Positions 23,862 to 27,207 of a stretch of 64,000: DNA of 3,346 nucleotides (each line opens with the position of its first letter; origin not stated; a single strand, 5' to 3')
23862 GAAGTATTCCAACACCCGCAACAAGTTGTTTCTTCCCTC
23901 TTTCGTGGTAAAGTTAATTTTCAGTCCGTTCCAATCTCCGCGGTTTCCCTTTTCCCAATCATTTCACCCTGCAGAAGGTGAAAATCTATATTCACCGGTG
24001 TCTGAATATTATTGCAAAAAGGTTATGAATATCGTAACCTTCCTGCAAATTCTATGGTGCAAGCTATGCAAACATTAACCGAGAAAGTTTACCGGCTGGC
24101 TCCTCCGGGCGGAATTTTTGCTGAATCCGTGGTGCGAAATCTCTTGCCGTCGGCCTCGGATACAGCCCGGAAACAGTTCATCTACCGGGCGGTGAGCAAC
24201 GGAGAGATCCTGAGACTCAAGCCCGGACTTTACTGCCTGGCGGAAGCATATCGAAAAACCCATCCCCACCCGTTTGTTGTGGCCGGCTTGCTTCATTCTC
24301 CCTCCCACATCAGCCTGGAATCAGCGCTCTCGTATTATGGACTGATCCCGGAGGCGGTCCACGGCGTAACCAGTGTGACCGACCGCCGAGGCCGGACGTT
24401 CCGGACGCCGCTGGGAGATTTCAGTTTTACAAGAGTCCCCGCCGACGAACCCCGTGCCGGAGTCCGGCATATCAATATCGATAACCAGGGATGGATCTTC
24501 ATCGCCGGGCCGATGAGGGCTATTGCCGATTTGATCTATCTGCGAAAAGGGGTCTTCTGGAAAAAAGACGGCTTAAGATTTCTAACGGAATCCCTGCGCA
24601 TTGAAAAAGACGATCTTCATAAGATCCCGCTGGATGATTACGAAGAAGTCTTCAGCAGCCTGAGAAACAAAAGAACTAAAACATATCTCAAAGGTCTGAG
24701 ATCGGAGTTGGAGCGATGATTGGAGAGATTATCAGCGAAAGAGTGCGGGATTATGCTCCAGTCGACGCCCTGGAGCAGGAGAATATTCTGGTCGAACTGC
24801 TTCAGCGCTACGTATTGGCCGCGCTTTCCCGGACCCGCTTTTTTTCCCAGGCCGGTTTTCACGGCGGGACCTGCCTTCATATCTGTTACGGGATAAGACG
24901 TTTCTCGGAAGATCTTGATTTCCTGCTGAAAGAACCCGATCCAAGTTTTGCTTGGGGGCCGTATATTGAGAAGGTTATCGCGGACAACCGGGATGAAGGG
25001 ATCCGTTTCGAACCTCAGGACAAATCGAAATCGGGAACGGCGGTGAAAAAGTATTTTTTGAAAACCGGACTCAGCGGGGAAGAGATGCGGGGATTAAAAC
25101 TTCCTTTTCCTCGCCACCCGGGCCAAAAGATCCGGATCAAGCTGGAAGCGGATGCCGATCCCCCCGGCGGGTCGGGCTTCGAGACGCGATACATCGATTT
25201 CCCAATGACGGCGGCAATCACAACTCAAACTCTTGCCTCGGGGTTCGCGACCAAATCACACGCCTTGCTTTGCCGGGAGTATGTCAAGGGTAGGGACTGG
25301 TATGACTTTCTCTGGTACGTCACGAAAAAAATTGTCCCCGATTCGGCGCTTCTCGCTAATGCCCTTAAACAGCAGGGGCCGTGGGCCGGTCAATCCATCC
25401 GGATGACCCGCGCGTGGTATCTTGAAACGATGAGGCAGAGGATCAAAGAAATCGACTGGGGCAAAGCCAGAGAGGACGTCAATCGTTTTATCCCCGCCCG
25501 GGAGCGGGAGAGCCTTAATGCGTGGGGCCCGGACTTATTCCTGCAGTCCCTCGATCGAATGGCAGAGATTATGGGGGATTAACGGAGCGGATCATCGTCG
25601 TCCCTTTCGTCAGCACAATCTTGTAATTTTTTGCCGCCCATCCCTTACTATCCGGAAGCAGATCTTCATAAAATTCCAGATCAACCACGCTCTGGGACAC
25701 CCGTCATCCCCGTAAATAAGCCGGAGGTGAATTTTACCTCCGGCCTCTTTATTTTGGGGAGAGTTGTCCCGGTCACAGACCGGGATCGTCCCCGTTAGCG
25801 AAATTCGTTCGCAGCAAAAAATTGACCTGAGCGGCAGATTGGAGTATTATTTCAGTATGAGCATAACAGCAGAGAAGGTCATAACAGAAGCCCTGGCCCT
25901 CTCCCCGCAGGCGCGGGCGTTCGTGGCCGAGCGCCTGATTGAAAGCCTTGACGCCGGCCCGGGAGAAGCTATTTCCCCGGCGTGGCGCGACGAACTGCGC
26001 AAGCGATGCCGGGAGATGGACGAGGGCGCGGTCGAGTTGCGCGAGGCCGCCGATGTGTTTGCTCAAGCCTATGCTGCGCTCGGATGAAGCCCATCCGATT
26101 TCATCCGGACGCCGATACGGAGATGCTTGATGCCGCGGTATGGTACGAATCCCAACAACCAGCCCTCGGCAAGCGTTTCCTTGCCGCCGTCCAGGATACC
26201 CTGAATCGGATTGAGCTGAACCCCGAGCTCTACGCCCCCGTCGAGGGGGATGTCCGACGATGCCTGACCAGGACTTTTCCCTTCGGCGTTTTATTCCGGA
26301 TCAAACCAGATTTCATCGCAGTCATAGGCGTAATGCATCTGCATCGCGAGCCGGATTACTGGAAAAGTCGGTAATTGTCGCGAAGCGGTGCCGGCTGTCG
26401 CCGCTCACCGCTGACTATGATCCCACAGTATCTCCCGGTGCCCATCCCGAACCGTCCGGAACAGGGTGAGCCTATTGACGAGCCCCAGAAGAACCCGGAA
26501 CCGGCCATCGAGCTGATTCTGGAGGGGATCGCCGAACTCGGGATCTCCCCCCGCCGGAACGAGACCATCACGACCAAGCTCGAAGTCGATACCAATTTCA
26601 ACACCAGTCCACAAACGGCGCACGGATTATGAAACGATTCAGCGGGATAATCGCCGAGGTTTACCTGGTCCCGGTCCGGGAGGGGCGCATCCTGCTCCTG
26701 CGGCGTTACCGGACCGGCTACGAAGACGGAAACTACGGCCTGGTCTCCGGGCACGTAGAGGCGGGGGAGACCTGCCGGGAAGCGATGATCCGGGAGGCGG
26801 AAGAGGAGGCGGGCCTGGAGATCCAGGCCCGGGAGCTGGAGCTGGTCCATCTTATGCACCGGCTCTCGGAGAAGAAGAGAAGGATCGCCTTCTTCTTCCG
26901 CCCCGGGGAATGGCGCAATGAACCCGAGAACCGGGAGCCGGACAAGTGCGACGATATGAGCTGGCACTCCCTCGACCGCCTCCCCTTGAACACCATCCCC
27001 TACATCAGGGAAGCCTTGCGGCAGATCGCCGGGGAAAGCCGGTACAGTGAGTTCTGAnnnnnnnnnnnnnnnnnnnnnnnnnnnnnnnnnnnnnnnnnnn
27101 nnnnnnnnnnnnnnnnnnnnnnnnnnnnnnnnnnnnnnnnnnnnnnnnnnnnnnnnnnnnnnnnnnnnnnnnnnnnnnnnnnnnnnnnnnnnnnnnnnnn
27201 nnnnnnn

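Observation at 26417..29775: Overlapping four-gene operon: small ORF - NUDIX hydrolase - DnaE-N-terminal-like PHP protein - receiver-less GAF histidine kinase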

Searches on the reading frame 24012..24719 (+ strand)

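Call 3: search_protein_families(library=pfam, proteins=[window:24012-24719:+], max_evalue=0.01)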
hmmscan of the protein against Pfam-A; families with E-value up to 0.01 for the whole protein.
window:24012-24719:+ (235 aa): 1 family
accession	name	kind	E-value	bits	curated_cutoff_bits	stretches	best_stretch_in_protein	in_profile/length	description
PF13338.12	AbiEi_4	-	0.00021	21.8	25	1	53-77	26-49/49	Transcriptional regulator, AbiEi antitoxin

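Call 60: search_protein_families(library=padloc, proteins=[window:24012-24719:+], max_evalue=0.01)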
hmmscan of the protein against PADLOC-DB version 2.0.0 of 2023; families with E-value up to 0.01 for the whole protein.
window:24012-24719:+ (235 aa): 22 families
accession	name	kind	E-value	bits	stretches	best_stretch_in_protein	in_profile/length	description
PDLC02240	AbiEi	-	4.2e-47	158.5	1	19-233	1-214/216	AbiEi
PDLC02230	AbiEi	-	3.5e-41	139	1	40-229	8-189/192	AbiEi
PDLC02274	AbiEi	-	5.1e-38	128.9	1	19-233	1-214/217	AbiEi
PDLC02272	AbiEi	-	2.3e-29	100.6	1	54-223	30-192/200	AbiEi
PDLC02241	AbiEi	-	6.4e-29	99.2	1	50-218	25-186/199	AbiEi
PDLC02232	AbiEi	-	8.8e-18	62.8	1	22-178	6-163/177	AbiEi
PDLC02267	AbiEi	-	2.5e-14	51.3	1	35-176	20-153/252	AbiEi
PDLC02225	AbiEi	-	3.2e-11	41.3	1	53-179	31-149/198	AbiEi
PDLC02265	AbiEi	-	7.4e-11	40.2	1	52-181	27-154/198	AbiEi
PDLC02283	AbiEi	-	1.2e-09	36.2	1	52-181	30-157/201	AbiEi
PDLC02275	AbiEi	-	2e-07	29.2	1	55-212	26-170/184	AbiEi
PDLC02270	AbiEi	-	2.1e-07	28.3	1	42-154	19-135/265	AbiEi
PDLC02255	AbiEi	-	3.4e-07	28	1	54-184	34-154/186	AbiEi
PDLC02249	AbiEi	-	1.3e-05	23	1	55-126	32-106/184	AbiEi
PDLC02269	AbiEi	-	5.8e-05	20.5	1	49-130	24-106/251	AbiEi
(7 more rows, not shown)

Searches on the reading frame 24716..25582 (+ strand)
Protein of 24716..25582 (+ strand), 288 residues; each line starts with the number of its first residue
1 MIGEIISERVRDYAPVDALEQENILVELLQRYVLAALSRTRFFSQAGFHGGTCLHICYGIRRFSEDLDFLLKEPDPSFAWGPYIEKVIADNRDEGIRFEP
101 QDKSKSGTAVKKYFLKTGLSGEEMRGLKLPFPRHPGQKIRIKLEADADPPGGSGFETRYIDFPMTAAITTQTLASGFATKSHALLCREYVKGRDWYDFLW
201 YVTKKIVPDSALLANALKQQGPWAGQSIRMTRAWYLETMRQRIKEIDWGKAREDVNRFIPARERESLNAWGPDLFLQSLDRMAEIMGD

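Call 3: search_protein_families(library=pfam, proteins=[window:24716-25582:+], max_evalue=0.01)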
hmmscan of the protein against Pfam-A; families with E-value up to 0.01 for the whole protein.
window:24716-25582:+ (288 aa): 1 family
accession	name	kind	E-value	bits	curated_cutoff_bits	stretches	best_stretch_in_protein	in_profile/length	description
PF08843.17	AbiEii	-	7.5e-28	98.5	22.5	1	33-261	2-229/238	Nucleotidyl transferase AbiEii toxin, Type IV TA system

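Call 60: search_protein_families(library=padloc, proteins=[window:24716-25582:+], max_evalue=0.01)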
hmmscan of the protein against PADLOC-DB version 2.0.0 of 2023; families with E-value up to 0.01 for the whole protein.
window:24716-25582:+ (288 aa): 22 families
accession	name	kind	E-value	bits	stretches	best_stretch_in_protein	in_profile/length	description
PDLC02293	AbiEii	-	2.5e-82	274.4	1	6-283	2-268/270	AbiEii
PDLC02296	AbiEii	-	9.8e-21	72.1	2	21-71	21-71/282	AbiEii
PDLC02313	AbiEii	-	2e-20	71.4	1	10-260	7-236/254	AbiEii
PDLC02323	AbiEii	-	2.1e-12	45.2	1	27-79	22-73/248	AbiEii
PDLC02304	AbiEii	-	3.9e-12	44.7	1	9-244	6-227/260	AbiEii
PDLC02330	AbiEii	-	1.3e-08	32.9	1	27-73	8-54/219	AbiEii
PDLC02294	AbiEii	-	1.4e-08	32.9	1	30-248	29-229/260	AbiEii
PDLC02317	AbiEii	-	1.4e-08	32.2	1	32-243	29-243/396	AbiEii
PDLC02321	AbiEii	-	4.5e-08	31.1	1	31-75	29-73/296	AbiEii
PDLC02307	AbiEii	-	1.1e-07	29.9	1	48-69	25-46/219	AbiEii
PDLC02324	AbiEii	-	2.9e-07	28.5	1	45-71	26-52/231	AbiEii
PDLC02292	AbiEii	-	1e-06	26.8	1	32-91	36-91/283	AbiEii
PDLC02328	AbiEii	-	1.4e-05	23.1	1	49-74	18-43/203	AbiEii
PDLC02318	AbiEii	-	1.4e-05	22.6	1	25-112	21-105/280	AbiEii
PDLC02289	AbiEii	-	3.1e-05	21.6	1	33-75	41-83/309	AbiEii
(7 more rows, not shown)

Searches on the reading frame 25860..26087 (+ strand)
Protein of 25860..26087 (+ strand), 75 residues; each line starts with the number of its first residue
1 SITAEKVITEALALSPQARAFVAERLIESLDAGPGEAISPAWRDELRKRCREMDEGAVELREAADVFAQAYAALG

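Call 3: search_protein_families(library=pfam, proteins=[window:25860-26087:+], max_evalue=0.01)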
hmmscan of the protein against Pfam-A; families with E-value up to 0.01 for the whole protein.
window:25860-26087:+ (75 aa): 2 families
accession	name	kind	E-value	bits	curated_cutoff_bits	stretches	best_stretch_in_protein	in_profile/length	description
PF09720.15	Unstab_antitox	-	3.1e-12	46.7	23.3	1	14-66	2-54/54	Putative addiction module component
PF14766.11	RPA_interact_N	-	0.00061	19.8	28.8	1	39-52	10-23/39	Replication protein A interacting N-terminal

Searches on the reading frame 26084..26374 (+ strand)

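Call 3: search_protein_families(library=pfam, proteins=[window:26084-26374:+], max_evalue=0.01)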
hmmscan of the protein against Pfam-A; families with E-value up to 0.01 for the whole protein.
window:26084-26374:+ (96 aa): 1 family
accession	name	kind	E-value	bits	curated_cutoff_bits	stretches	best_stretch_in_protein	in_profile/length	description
PF05016.21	ParE_toxin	-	2.7e-08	34.7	23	1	4-86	1-85/89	ParE toxin of type II toxin-antitoxin system, parDE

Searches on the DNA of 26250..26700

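Call 104: search_rna_families(source=window, start=26250, end=26700, threshold=evalue, max_evalue=1)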
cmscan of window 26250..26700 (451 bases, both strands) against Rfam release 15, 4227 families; matches with E-value up to 1: 0.
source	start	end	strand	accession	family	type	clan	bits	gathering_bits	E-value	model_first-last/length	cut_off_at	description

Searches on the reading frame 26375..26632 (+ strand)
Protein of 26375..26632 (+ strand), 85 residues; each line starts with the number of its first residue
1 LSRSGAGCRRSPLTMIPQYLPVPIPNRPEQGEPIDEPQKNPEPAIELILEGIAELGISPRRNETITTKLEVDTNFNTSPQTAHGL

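Call 3: search_protein_families(library=pfam, proteins=[window:26417-26632:+], max_evalue=0.01)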
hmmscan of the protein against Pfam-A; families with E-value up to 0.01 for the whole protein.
window:26417-26632:+ (71 aa): 0 families

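Call 4: search_protein_families(library=ncbifam, proteins=[window:26417-26632:+], max_evalue=0.01)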
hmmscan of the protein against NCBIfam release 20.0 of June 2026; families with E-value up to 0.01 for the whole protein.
window:26417-26632:+ (71 aa): 0 families

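Call 60: search_protein_families(library=padloc, proteins=[window:26417-26632:+], max_evalue=0.01)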
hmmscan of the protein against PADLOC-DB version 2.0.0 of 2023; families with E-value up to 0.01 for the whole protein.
window:26417-26632:+ (71 aa): 0 families

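Call 90: search_protein_families(library=pfam, proteins=[window:26375-26632:+], max_evalue=0.1)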
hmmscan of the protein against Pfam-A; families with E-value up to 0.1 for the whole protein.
window:26375-26632:+ (85 aa): 0 families

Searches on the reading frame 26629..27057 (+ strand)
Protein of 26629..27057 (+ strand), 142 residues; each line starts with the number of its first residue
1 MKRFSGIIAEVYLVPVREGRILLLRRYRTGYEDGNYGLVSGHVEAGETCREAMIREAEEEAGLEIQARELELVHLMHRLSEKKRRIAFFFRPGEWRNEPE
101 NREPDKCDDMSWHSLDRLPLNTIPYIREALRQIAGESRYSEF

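Call 3: search_protein_families(library=pfam, proteins=[window:26629-27057:+], max_evalue=0.01)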
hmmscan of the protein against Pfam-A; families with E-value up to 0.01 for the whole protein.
window:26629-27057:+ (142 aa): 3 families
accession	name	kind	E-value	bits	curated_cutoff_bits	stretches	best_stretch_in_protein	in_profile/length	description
PF00293.34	NUDIX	-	3.4e-18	66.4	21.1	1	16-124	10-125/134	NUDIX domain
PF14815.12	NUDIX_4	-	2.1e-07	31.2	35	1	12-119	2-99/113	NUDIX domain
PF22327.2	Nudt16-like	-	0.0056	17.1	27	1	32-90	31-91/161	U8 snoRNA-decapping enzyme-like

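Call 4: search_protein_families(library=ncbifam, proteins=[window:26629-27057:+], max_evalue=0.01)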
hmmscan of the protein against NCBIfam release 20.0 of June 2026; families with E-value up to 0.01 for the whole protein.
window:26629-27057:+ (142 aa): 21 families
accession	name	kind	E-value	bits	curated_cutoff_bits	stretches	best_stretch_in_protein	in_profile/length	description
NF006530.0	PRK08999.1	equivalog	9.8e-11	41.2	245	1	17-124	16-118/315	Nudix family hydrolase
NF008044.0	PRK10776.1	equivalog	2.4e-10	40.4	148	1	18-122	15-114/130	8-oxo-dGTP diphosphatase MutT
NF008736.0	PRK11762.1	equivalog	1.3e-09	37.8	169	1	10-110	49-149/186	ADP compounds hydrolase NudE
TIGR00586.1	mutt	equivalog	3.2e-09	36.9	97.9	1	18-124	16-117/129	8-oxo-dGTP diphosphatase MutT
NF001299.0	PRK00241.1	equivalog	1.5e-07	31.2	158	1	13-66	139-191/263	NAD(+) diphosphatase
NF007834.0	PRK10546.1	equivalog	3.1e-07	30.3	156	1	15-69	11-65/135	pyrimidine (deoxy)nucleoside triphosphate diphosphatase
NF041652.1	Nud_hyd_Dein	equivalog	1.4e-05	25.3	200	1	18-68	24-77/152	Nudix hydrolase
NF006961.0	PRK09438.1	equivalog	3.4e-05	23.3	103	1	18-77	19-75/151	dihydroneopterin triphosphate diphosphatase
NF003791.0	PRK05379.2-3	equivalog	5.3e-05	22.6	409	1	14-67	208-260/340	bifunctional nicotinamide-nucleotide adenylyltransferase/Nudix hydroxylase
TIGR02705.1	nudix_YtkD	equivalog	8.7e-05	22.1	154.4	1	10-66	26-77/156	RNA deprotection pyrophosphohydrolase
NF008003.0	PRK10729.1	equivalog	0.0003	20.2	248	1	36-69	92-125/210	ADP-ribose diphosphatase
NF001938.0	PRK00714.1-5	equivalog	0.00038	19.9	116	0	17-64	23-75/172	RNA pyrophosphohydrolase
TIGR00052.1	TIGR00052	subfamily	0.00082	19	79.55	1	32-71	78-115/188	nudix-type nucleoside diphosphatase, YffH/AdpP family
NF001937.0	PRK00714.1-4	equivalog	0.00086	19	139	1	16-68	17-65/161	RNA pyrophosphohydrolase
NF003788.0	PRK05379.1-5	equivalog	0.0011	18.3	354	1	14-67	219-271/351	bifunctional nicotinamide-nucleotide adenylyltransferase/Nudix hydroxylase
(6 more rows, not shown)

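Call 30: list_cluster_members(proteins=[P0001, P0037, P0038, window:26629-27057:+, window:29985-33317:-])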
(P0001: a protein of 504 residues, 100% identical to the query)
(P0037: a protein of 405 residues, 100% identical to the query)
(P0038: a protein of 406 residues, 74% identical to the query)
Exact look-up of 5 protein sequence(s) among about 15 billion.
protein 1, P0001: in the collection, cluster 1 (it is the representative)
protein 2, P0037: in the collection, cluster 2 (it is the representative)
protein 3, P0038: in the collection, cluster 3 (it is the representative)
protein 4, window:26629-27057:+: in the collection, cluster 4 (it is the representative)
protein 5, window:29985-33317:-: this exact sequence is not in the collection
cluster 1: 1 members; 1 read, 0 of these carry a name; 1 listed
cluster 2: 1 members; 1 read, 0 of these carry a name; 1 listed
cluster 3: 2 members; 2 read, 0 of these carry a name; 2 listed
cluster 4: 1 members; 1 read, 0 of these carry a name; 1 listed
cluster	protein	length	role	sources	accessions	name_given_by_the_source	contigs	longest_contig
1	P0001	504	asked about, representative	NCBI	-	-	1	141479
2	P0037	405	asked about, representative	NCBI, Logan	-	-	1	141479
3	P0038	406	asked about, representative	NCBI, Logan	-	-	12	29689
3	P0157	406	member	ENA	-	-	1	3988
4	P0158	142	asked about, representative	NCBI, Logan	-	-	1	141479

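Call 50: search_solved_structures(query=window:26629-27057:+, max_evalue=0.0001)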
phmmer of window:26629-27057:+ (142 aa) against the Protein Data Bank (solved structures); distinct sequences matched with E-value up to 0.0001: 21.
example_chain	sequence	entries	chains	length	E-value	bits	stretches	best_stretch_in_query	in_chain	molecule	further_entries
6ypb_A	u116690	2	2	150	5.5e-14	55.6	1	6-120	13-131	Geranyl diphosphate phosphohydrolase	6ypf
4dyw_A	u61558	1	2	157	9.2e-11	45.2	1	16-134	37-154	MutT/NUDIX family protein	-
6fl4_A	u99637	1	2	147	1.3e-10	44.6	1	13-120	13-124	Nudix hydrolase 1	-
5gp0_E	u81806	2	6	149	1.4e-10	44.6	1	13-120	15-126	Nudix hydrolase 1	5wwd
6dby_A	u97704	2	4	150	1.4e-10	44.6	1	13-120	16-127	Nudix hydrolase 1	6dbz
4kyx_A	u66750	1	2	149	3.4e-10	43.3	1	19-125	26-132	ADP-ribose pyrophosphatase MutT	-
5wy6_E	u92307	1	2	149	9.1e-10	41.9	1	13-120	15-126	Nudix hydrolase 1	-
3id9_A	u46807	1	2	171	8.5e-07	32.3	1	16-125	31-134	MutT/NUDIX family protein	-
5bon_A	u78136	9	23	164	1.2e-06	31.8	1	6-119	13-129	Probable 8-oxo-dGTP diphosphatase NUDT15 | Nucleotide triphosphate diphosphatase NUDT15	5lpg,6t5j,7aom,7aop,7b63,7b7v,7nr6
7b66_A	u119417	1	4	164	1.3e-06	31.7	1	6-119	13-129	Nucleotide triphosphate diphosphatase NUDT15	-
7b64_A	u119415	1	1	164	1.5e-06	31.5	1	9-119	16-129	Nucleotide triphosphate diphosphatase NUDT15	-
7b65_A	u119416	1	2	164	1.5e-06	31.5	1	6-119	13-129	Nucleotide triphosphate diphosphatase NUDT15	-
7b67_A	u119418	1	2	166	1.6e-06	31.4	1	11-119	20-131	Nucleotide triphosphate diphosphatase NUDT15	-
3ees_A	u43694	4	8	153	4.1e-06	30.1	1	17-103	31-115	Probable pyrophosphohydrolase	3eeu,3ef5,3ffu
5otn_A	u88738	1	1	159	6.2e-06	29.5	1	14-121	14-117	Nudix (Nucleoside diphosphate linked moiety X)-type motif 1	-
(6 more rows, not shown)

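Call 60: search_protein_families(library=padloc, proteins=[window:26629-27057:+], max_evalue=0.01)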
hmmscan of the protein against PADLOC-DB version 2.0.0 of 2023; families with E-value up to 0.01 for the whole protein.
window:26629-27057:+ (142 aa): 1 family
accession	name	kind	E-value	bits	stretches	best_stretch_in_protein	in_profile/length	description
PDLC04899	PDC-S07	-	3.1e-09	34.6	1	16-117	15-114/135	-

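Call 62: find_related_loci(query=A5, collection=metagenome_contigs, flank=6000)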
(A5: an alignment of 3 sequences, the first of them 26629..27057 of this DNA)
Query A5 (142 aa) in metagenome_contigs; peptide patterns used: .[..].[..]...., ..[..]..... (x = any residue, [..] = any of these).
215 stretches matched a pattern; 29 encode a relative of the query (tblastn E <= 1e-3); 29 distinct loci.
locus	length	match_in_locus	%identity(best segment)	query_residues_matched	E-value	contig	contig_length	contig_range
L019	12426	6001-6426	73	1-142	2e-62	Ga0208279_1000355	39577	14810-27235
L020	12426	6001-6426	74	1-142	3e-62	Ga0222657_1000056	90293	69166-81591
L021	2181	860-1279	55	1-142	4e-50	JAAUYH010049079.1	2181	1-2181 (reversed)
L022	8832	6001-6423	52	1-142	4e-45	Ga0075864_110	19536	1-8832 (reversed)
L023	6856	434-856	52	1-142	4e-45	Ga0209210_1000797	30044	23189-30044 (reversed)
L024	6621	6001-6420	49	1-142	5e-43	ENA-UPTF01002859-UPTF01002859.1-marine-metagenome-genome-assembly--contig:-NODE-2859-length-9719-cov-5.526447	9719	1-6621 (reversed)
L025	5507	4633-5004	53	7-130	3e-42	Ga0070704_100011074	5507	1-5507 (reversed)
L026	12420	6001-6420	50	1-142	5e-41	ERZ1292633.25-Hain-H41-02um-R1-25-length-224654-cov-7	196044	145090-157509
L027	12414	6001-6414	45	3-142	4e-39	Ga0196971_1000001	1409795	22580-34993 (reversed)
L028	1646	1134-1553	54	1-142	4e-38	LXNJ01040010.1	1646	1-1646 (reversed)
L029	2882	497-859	48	9-130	5e-37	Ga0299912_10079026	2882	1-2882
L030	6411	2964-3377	48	3-142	4e-37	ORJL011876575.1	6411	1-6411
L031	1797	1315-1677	48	9-130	3e-37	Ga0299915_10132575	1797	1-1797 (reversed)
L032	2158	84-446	48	9-130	5e-37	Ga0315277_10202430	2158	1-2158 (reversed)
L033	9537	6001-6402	46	2-137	6e-37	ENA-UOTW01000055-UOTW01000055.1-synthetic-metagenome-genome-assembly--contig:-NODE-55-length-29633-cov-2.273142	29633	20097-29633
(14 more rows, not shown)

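Call 67: search_protein_families(library=pfam, proteins=[L020:51-701:+, L020:732-4490:+, L020:9990-10511:+, L020:10637-11203:-, L020:11521-11973:+, L019:51-701:+], max_evalue=0.001)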
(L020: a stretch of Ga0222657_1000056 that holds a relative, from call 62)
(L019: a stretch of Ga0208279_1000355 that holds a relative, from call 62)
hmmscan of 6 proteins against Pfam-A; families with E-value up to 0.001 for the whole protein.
L020:51-701:+ (216 aa): 1 family
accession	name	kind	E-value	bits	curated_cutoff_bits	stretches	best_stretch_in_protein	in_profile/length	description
PF13517.12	FG-GAP_3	-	0.00029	21.8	26.9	0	17-66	1-59/61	FG-GAP-like repeat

L020:732-4490:+ (1252 aa): 6 families
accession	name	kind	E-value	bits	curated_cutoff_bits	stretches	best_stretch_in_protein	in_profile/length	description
PF08757.17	CotH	-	5.6e-66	223.7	23.8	1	93-424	1-308/322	CotH kinase protein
PF00932.25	LTD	-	2.1e-52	176.5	34.3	3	609-721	5-107/109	Lamin Tail Domain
PF18911.6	PKD_4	-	1.3e-12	48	27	1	759-847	1-85/85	PKD domain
PF22352.2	K319L-like_PKD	-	2.1e-10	40.9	27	1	776-845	12-84/84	K319L-like, PKD domain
PF00801.26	PKD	-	1.8e-07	31.5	23.5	1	774-841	13-77/80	PKD domain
PF07495.19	Y_Y_Y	-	2.8e-05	24.4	26.6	1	788-847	3-64/65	Y_Y_Y domain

L020:9990-10511:+ (173 aa): 1 family
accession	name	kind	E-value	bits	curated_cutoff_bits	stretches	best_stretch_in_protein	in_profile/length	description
PF20589.3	DUF6790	-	6e-62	208.6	27.1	1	13-167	2-155/158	Family of unknown function (DUF6790)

L020:10637-11203:- (188 aa): 0 families

L020:11521-11973:+ (150 aa): 0 families

L019:51-701:+ (217 aa): 2 families
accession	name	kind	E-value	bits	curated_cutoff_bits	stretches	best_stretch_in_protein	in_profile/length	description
PF01839.29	FG-GAP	-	2.1e-08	34.3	22.1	1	39-55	4-20/37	FG-GAP repeat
PF13517.12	FG-GAP_3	-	5.7e-06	27.3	26.9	0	4-54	1-60/61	FG-GAP-like repeat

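Call 90: search_protein_families(library=pfam, proteins=[L020:5520-5816:+, L020:5817-5960:+], max_evalue=0.1)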
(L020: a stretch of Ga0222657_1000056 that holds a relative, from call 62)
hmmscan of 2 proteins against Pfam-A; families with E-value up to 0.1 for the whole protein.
L020:5520-5816:+ (98 aa): 1 family
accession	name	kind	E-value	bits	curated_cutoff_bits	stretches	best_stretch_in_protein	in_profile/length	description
PF04255.20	DUF433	-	1e-21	76.9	23.6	1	26-81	1-56/56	Protein of unknown function (DUF433)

L020:5817-5960:+ (47 aa): 3 families
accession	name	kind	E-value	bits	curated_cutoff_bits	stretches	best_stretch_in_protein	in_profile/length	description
PF18480.7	DUF5615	-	9.5e-09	35.5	23.8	1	1-45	1-46/110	Domain of unknown function (DUF5615)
PF18478.7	PIN_10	-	1.4e-06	28.7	26.2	1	1-41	1-46/84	PIN like domain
PF01206.22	TusA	-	0.081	13.2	28.6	1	6-33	36-63/70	Sulfurtransferase TusA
